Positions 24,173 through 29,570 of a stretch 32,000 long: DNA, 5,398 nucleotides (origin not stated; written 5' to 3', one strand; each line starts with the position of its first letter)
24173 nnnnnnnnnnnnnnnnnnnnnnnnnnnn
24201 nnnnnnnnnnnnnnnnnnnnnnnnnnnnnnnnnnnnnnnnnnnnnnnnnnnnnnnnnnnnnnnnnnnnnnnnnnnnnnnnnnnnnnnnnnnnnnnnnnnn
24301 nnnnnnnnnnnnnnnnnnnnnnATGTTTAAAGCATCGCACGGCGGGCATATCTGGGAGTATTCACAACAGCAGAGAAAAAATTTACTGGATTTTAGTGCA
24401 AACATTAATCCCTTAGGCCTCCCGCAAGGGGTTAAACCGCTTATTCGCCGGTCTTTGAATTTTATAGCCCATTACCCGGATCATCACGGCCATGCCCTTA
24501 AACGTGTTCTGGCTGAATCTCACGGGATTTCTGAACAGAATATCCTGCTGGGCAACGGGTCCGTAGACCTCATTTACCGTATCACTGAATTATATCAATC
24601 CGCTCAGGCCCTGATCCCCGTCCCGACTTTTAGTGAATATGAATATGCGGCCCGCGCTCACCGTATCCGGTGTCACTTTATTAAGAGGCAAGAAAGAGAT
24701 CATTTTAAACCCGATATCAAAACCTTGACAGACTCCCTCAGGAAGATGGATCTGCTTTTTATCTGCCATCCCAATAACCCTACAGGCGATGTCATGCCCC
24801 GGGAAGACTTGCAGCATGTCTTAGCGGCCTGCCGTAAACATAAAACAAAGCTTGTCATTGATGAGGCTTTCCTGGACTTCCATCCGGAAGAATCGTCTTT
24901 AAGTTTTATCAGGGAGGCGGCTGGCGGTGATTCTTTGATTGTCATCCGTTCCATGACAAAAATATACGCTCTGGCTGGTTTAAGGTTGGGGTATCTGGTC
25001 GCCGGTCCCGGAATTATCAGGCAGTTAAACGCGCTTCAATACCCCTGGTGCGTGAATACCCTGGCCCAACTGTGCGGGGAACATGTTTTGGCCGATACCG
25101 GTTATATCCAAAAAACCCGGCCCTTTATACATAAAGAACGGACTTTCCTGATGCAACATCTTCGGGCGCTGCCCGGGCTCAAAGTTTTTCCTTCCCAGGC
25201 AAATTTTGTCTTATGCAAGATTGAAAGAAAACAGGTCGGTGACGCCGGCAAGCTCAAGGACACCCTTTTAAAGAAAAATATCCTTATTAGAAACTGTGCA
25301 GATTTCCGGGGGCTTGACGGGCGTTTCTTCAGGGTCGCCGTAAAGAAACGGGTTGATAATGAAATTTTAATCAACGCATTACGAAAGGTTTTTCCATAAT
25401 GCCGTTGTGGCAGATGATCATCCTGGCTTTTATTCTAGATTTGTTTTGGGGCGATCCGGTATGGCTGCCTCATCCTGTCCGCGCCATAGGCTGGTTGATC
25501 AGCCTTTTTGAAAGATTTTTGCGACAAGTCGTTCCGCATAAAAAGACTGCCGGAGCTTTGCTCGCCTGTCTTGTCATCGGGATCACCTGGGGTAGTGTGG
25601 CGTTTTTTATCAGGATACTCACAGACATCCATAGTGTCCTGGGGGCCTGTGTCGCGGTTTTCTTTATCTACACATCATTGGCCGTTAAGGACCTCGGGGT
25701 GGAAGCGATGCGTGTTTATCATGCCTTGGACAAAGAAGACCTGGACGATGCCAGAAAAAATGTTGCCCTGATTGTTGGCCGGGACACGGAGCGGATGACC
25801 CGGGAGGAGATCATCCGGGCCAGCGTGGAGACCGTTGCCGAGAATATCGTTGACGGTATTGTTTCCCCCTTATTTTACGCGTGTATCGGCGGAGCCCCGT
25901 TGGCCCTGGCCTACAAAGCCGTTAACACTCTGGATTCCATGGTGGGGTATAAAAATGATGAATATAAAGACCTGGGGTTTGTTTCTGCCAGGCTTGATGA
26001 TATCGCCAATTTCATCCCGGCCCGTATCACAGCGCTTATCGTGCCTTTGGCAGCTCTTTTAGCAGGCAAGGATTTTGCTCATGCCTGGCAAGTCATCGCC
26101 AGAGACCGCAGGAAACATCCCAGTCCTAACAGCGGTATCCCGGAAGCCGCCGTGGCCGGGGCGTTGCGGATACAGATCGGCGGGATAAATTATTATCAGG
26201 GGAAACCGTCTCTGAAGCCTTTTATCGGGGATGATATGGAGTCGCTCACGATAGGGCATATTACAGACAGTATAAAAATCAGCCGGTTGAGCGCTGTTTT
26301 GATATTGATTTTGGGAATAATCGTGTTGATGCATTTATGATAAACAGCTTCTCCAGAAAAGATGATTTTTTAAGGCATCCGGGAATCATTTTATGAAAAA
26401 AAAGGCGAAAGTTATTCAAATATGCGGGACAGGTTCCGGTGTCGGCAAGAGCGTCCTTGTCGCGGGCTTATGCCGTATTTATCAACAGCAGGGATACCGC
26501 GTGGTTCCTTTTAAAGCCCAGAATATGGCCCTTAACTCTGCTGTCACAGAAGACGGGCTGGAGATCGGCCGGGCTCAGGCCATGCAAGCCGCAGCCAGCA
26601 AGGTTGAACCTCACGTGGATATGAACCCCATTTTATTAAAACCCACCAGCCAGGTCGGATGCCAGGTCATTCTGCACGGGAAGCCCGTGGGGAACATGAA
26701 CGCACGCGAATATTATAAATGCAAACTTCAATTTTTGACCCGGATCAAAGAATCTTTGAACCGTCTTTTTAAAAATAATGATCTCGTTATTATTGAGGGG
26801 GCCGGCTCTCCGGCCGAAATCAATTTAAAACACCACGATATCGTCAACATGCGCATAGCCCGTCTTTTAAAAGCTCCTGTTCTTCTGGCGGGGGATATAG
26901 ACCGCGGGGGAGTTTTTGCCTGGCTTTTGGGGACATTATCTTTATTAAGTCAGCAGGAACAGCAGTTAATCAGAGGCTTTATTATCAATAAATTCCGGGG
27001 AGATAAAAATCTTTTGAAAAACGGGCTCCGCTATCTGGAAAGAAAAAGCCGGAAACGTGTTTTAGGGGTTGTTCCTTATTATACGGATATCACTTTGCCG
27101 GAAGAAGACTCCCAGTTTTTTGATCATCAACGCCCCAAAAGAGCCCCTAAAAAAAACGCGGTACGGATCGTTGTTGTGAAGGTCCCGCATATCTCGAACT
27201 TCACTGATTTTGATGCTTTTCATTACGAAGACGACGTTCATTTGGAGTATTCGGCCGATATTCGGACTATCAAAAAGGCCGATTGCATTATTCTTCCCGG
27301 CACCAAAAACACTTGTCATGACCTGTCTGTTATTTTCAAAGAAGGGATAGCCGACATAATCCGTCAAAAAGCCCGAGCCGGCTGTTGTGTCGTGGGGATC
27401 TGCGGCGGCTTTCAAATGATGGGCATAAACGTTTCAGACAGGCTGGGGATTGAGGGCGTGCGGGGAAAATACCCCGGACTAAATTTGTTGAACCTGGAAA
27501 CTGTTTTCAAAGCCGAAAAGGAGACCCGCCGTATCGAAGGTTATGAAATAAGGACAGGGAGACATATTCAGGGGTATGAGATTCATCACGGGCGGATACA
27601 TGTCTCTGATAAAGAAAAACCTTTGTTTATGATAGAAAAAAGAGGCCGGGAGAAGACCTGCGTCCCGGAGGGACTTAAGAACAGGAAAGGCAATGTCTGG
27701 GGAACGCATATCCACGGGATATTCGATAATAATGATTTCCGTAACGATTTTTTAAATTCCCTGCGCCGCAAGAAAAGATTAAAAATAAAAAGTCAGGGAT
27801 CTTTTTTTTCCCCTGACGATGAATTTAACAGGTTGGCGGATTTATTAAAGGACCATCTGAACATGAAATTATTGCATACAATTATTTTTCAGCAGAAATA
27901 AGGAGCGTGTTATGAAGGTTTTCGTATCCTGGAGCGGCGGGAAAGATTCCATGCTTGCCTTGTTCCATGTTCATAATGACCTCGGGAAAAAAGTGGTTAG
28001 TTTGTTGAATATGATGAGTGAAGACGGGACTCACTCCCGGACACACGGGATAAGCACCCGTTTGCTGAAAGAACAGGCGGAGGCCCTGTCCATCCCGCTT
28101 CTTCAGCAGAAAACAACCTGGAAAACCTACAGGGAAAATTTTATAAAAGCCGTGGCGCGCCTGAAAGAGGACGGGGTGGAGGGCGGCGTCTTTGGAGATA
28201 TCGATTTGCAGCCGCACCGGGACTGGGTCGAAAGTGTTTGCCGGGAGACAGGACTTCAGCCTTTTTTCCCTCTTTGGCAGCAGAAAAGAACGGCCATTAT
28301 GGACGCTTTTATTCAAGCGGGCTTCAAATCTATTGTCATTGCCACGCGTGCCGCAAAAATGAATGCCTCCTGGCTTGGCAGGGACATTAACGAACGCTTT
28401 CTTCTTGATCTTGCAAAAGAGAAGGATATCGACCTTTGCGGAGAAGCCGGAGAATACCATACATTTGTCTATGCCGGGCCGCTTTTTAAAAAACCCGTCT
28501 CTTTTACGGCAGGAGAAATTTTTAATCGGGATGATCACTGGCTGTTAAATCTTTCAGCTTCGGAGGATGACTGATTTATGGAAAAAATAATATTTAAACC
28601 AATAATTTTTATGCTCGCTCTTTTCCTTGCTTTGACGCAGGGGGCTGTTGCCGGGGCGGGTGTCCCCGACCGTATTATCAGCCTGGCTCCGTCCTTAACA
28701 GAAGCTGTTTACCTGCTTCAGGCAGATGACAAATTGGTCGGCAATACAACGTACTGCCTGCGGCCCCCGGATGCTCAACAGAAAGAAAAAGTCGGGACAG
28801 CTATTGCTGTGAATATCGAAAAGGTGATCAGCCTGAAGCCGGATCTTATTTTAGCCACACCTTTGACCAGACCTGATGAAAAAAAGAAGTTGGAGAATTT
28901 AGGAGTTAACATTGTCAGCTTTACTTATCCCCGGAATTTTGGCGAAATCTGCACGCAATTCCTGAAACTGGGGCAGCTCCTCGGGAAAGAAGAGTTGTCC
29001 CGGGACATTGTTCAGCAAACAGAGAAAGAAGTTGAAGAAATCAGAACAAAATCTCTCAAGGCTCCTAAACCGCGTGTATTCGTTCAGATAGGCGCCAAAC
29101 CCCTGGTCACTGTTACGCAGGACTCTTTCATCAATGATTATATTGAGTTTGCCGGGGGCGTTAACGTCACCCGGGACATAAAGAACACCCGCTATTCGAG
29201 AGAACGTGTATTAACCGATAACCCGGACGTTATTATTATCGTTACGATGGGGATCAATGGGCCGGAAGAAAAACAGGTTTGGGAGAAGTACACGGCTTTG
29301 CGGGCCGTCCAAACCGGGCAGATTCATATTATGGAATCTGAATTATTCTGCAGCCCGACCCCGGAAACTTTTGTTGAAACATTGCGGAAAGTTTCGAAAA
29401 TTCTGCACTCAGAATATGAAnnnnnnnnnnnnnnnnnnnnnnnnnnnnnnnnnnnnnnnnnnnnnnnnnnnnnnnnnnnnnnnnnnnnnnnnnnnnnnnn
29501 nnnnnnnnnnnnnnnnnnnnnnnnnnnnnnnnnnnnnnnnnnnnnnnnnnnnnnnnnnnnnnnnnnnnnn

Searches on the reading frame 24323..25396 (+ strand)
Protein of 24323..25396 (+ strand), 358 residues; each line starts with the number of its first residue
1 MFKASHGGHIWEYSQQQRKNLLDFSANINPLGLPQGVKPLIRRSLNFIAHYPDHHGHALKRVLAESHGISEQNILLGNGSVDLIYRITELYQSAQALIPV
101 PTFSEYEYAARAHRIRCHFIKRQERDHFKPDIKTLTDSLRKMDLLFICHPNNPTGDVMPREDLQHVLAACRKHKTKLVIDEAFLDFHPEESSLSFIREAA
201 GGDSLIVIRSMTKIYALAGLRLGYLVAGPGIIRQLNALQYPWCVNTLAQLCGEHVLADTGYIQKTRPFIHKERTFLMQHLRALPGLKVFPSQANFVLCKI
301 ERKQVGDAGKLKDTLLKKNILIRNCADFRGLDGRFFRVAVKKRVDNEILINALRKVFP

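Call 11: search_protein_families(library=pfam, proteins=[window:24323-25396:+], max_evalue=0.001)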
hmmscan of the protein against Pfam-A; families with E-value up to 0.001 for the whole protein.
window:24323-25396:+ (358 aa): 1 family
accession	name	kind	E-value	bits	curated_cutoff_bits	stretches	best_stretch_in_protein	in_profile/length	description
PF00155.27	Aminotran_1_2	-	7e-48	164.1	19.7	1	20-353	2-361/361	Aminotransferase class I and II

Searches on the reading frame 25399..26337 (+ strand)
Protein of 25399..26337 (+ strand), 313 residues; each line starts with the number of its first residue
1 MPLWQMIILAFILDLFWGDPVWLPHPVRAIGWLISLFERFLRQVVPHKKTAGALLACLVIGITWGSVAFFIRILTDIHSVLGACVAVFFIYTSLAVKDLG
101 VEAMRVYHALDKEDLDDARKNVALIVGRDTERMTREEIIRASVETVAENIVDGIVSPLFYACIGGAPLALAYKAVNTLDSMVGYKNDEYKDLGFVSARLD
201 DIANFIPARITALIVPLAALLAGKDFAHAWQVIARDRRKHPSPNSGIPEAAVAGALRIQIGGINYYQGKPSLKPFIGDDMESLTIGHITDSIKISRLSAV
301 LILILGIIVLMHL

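Call 11: search_protein_families(library=pfam, proteins=[window:25399-26337:+], max_evalue=0.001)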
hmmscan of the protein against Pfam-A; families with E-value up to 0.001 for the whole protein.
window:25399-26337:+ (313 aa): 1 family
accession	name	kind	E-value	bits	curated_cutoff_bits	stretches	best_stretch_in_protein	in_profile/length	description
PF03186.18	CobD_Cbib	-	9.4e-107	356.9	34.4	1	7-294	1-281/282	CobD/Cbib protein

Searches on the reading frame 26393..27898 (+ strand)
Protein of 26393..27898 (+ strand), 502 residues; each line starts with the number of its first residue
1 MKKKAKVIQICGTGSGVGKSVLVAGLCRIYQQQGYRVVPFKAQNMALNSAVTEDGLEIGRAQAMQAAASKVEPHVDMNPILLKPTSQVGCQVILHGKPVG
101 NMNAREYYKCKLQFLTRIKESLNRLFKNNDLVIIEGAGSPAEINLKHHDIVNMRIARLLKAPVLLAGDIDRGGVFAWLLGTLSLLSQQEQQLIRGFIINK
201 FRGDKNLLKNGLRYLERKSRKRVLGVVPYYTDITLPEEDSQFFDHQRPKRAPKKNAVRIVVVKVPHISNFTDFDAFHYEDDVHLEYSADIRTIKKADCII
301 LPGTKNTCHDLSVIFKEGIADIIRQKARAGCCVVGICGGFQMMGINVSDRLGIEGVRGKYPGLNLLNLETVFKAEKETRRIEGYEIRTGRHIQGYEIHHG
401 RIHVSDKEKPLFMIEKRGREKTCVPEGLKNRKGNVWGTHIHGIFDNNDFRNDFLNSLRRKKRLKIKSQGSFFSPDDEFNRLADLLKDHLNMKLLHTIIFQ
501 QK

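Call 11: search_protein_families(library=pfam, proteins=[window:26393-27898:+], max_evalue=0.001)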
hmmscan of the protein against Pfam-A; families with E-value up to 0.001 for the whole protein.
window:26393-27898:+ (502 aa): 3 families
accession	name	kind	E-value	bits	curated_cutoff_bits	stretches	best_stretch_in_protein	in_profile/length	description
PF07685.20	GATase_3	-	1.7e-53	181.6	27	1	258-448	1-195/196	CobB/CobQ-like glutamine amidotransferase domain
PF01656.29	CbiA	-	2.9e-24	85.9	25.4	1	9-239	2-122/125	CobQ/CobB/MinD/ParA nucleotide binding domain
PF13500.12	AAA_26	-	1.7e-16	61.1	27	1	8-234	3-195/198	AAA domain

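Call 67: find_homologous_proteins(query=window:26393-27898:+, max_evalue=1e-30)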
Query window:26393-27898:+ (502 aa): 8000 proteins with E <= 1e-30 among 8000 candidates; the best 120 are listed.
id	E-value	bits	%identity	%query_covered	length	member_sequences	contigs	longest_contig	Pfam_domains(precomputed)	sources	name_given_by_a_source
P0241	0.0e+0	1149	100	100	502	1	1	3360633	PF01656.30,PF07685.21,PF13500.13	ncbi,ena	-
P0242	9.1e-220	748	64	100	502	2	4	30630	PF01656.30,PF07685.21,PF13500.13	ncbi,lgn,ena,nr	ncbi:MAG: cobyric acid synthase [Candidatus Omnitrophica bacterium]|nr:cobyric acid synthase [Candid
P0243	7.9e-199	679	61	99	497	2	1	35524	PF01656.30,PF07685.21,PF13500.13,PF03575.24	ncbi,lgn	ncbi:MAG: cobyric acid synthase [bacterium]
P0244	1.1e-197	675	60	99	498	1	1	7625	PF01656.30,PF07685.21,PF13500.13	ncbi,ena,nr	ncbi:MAG: cobyric acid synthase [Omnitrophica bacterium]|nr:cobyric acid synthase [Candidatus Omnitr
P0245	1.3e-195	669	61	98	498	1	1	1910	PF01656.30,PF07685.21,PF13500.13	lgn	-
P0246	2.3e-195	668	60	99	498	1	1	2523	PF01656.30,PF07685.21,PF13500.13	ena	-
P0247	3.5e-194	664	59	100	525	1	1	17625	PF01656.30,PF07685.21,PF13500.13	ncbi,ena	-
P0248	6.0e-194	663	59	100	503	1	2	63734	PF01656.30,PF07685.21,PF13500.13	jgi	-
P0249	6.7e-193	660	61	100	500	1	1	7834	PF01656.30,PF07685.21,PF13500.13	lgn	-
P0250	9.7e-193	659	60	99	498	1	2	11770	PF01656.30,PF07685.21,PF13500.13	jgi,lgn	-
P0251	1.7e-192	658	59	99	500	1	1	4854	PF01656.30,PF07685.21,PF13500.13,PF03575.24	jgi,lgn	jgi:adenosylcobyric acid synthase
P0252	7.9e-192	656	60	99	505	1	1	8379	PF01656.30,PF07685.21,PF13500.13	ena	-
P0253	2.6e-191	654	59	99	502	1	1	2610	PF01656.30,PF07685.21,PF13500.13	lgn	-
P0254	6.9e-191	653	60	99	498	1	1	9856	PF01656.30,PF07685.21,PF13500.13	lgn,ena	-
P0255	1.9e-189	648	59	100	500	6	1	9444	PF01656.30,PF07685.21,PF13500.13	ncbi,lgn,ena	-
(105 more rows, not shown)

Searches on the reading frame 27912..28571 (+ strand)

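Call 11: search_protein_families(library=pfam, proteins=[window:27912-28571:+], max_evalue=0.001)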
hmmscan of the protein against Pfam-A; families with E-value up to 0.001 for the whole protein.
window:27912-28571:+ (220 aa): 1 family
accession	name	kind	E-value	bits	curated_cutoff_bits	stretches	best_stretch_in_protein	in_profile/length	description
PF01902.24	Diphthami_syn_2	-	3.2e-51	174.4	23.2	1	1-214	1-214/219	Diphthamide synthase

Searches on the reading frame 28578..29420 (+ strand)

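Call 43: search_protein_families(library=pfam, proteins=[window:28578-29420:+], max_evalue=0.001)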
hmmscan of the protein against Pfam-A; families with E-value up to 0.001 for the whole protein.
window:28578-29420:+ (281 aa): 1 family
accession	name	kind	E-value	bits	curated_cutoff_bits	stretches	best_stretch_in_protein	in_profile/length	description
PF01497.23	Peripla_BP_2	-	2.7e-30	105.9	27.5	1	33-254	1-233/235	Periplasmic binding protein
